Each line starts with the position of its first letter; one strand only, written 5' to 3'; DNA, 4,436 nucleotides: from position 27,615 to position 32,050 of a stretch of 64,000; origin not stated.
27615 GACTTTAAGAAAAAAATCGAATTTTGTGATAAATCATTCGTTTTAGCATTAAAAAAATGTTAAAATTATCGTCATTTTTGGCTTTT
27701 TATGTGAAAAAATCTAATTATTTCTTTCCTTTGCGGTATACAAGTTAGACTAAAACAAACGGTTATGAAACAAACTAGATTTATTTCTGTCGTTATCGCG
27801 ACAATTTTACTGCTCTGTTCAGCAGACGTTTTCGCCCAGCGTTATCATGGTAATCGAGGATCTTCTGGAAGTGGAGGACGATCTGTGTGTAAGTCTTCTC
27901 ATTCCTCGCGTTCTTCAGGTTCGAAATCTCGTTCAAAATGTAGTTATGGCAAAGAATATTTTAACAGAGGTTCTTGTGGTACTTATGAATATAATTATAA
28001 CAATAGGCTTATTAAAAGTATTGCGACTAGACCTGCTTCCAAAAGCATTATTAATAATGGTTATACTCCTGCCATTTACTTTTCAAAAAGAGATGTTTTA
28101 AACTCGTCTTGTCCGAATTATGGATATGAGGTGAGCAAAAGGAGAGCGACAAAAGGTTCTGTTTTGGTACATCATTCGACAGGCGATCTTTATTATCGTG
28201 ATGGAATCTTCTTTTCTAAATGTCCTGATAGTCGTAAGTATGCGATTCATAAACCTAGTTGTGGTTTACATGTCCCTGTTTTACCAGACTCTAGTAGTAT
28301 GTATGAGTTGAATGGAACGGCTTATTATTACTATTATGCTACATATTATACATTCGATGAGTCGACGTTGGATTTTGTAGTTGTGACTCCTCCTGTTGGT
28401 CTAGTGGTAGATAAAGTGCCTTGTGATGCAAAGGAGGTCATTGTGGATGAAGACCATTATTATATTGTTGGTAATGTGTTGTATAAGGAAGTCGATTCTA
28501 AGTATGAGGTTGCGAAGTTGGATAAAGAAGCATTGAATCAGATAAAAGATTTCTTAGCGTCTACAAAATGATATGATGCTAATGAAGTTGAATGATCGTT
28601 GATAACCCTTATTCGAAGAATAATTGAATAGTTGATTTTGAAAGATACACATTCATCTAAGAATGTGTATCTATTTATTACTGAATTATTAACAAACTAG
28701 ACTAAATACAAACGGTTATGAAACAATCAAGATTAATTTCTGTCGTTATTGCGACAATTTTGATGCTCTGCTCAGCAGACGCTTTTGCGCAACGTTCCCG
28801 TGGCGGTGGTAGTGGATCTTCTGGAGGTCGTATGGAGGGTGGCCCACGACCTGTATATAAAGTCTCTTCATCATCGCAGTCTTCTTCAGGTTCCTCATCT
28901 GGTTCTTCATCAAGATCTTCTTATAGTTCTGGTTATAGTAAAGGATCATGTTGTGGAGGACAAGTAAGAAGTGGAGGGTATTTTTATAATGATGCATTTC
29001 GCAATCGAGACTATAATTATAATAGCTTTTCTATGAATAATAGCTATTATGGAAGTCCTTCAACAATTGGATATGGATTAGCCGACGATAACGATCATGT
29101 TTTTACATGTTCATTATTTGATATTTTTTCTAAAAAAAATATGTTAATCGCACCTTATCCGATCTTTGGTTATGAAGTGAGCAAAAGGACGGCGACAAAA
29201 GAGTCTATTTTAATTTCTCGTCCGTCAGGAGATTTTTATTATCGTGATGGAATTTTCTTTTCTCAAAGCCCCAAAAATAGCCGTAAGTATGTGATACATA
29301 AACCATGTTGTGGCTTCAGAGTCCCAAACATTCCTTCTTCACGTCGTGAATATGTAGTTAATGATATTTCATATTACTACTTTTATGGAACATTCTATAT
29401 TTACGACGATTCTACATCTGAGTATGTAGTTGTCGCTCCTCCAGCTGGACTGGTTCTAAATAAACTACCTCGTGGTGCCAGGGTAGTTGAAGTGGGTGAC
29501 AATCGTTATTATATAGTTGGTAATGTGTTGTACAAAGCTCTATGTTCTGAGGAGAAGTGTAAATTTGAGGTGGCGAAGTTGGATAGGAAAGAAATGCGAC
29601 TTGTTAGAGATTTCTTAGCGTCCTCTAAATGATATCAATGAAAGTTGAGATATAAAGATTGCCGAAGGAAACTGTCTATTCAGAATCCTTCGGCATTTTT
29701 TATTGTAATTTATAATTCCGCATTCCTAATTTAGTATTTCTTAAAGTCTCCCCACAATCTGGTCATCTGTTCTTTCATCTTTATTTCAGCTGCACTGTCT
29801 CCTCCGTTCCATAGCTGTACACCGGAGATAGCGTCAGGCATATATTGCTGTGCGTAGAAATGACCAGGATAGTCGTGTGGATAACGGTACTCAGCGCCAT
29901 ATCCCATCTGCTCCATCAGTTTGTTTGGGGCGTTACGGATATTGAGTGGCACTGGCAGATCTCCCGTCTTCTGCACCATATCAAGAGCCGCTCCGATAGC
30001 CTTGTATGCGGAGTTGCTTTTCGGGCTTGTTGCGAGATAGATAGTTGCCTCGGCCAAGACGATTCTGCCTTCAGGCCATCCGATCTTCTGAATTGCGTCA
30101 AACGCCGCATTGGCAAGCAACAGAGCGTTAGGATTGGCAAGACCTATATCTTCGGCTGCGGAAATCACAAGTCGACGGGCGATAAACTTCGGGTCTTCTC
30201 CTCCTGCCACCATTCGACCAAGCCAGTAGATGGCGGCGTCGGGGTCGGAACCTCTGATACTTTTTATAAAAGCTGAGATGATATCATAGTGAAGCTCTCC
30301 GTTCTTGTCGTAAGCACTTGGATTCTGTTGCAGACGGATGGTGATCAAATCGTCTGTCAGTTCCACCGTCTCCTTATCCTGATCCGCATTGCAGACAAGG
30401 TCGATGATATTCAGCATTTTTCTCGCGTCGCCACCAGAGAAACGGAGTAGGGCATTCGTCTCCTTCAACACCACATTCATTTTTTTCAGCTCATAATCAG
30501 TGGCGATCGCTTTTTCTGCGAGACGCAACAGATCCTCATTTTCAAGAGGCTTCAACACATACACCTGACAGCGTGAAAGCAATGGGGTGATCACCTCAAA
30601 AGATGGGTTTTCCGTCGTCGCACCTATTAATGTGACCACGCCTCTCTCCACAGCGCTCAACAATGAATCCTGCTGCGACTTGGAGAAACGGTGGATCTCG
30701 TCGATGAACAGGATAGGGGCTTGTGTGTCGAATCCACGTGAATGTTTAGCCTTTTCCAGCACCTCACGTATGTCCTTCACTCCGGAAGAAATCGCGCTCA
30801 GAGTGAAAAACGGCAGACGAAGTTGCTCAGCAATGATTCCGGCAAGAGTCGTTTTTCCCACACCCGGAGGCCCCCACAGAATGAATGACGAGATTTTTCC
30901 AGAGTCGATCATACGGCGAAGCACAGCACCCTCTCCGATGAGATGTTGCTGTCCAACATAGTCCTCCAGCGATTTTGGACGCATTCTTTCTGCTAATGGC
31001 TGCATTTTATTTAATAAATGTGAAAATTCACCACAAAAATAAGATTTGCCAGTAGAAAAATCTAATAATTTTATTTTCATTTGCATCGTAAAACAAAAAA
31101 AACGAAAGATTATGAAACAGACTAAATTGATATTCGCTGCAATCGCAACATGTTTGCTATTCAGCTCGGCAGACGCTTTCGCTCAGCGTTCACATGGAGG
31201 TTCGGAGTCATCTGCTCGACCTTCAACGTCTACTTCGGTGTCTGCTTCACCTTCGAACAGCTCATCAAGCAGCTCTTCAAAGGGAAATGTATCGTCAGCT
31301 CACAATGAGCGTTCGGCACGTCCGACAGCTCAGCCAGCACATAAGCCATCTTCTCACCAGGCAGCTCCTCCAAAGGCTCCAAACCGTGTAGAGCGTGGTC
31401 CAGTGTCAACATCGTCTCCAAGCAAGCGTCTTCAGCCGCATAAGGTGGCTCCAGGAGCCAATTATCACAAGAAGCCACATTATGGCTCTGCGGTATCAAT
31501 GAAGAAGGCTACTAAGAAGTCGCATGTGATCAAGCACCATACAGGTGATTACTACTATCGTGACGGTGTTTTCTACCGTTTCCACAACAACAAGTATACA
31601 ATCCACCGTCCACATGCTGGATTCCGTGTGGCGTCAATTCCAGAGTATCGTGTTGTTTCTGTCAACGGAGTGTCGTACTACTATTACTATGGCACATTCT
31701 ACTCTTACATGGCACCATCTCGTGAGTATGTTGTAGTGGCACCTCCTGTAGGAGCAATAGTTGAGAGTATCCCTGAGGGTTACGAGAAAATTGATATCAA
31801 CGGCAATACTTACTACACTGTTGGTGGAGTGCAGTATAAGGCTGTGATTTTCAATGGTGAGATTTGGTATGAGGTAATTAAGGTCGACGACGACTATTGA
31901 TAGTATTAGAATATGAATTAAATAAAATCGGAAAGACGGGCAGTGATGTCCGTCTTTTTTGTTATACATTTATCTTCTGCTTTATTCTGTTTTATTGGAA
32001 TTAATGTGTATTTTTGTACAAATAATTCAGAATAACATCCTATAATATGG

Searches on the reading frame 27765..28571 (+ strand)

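Call 71: search_protein_families(library=pfam, proteins=[window:27765-28571:+], max_evalue=0.001)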
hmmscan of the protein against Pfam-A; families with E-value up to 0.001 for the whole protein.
window:27765-28571:+ (268 aa): 1 family
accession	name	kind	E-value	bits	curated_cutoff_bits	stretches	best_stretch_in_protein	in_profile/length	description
PF20125.4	DUF6515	-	4.9e-20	72.6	24.9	1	113-251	41-177/179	Family of unknown function (DUF6515)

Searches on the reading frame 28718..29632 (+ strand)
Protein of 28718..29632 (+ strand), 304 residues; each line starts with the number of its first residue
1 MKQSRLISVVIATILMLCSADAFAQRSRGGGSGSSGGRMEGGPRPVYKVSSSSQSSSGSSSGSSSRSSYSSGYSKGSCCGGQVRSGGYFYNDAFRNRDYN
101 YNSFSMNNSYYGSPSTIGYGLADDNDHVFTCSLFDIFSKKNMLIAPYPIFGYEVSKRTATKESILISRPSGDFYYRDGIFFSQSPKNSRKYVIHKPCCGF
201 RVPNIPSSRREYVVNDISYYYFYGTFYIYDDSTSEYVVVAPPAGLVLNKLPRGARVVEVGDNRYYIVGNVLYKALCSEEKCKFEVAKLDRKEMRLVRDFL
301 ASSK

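Call 71: search_protein_families(library=pfam, proteins=[window:28718-29632:+], max_evalue=0.001)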
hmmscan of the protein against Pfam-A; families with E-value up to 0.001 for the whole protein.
window:28718-29632:+ (304 aa): 1 family
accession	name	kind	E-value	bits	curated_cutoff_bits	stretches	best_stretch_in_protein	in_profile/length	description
PF20125.4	DUF6515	-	1.1e-24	87.6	24.9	1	145-288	42-178/179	Family of unknown function (DUF6515)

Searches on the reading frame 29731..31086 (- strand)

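Call 28: search_protein_families(library=pfam, proteins=[window:29731-31086:-], max_evalue=0.0001)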
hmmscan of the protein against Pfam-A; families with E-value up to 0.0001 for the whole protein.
window:29731-31086:- (451 aa): 9 families
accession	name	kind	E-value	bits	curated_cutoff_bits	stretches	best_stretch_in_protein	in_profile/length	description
PF12002.13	MgsA_C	-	5.2e-69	231.9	27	1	279-445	1-167/167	MgsA AAA+ ATPase C terminal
PF16193.11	AAA_assoc_2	-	4.6e-21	75.3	34.3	1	209-278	11-81/81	AAA C-terminal domain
PF00004.35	AAA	-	5.9e-19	69.2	21.2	1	69-180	2-130/131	ATPase family associated with various cellular activities (AAA)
PF05496.18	RuvB_N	-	5.1e-15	56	27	1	35-154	1-116/159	Holliday junction DNA helicase RuvB P-loop domain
PF07728.20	AAA_5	-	1.5e-07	31.9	22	1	68-154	2-98/139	AAA domain (dynein-related subfamily)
PF13173.12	AAA_14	-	6.4e-06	26.6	27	1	68-184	5-126/129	AAA domain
PF13191.12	AAA_16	-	4.1e-05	24.6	32.6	0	60-91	19-50/167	AAA ATPase domain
PF13401.12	AAA_22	-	6.8e-05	23.6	27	0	68-141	8-86/130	AAA domain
PF00158.32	Sigma54_activat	-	6.8e-05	23.1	20.2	0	123-161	94-132/168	Sigma-54 interaction domain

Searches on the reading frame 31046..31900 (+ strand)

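Call 71: search_protein_families(library=pfam, proteins=[window:31046-31900:+], max_evalue=0.001)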
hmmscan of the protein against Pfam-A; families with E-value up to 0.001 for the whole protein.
window:31046-31900:+ (284 aa): 1 family
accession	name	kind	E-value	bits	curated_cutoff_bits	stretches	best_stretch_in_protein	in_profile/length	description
PF20125.4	DUF6515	-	7.8e-30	104.5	24.9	1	154-280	53-178/179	Family of unknown function (DUF6515)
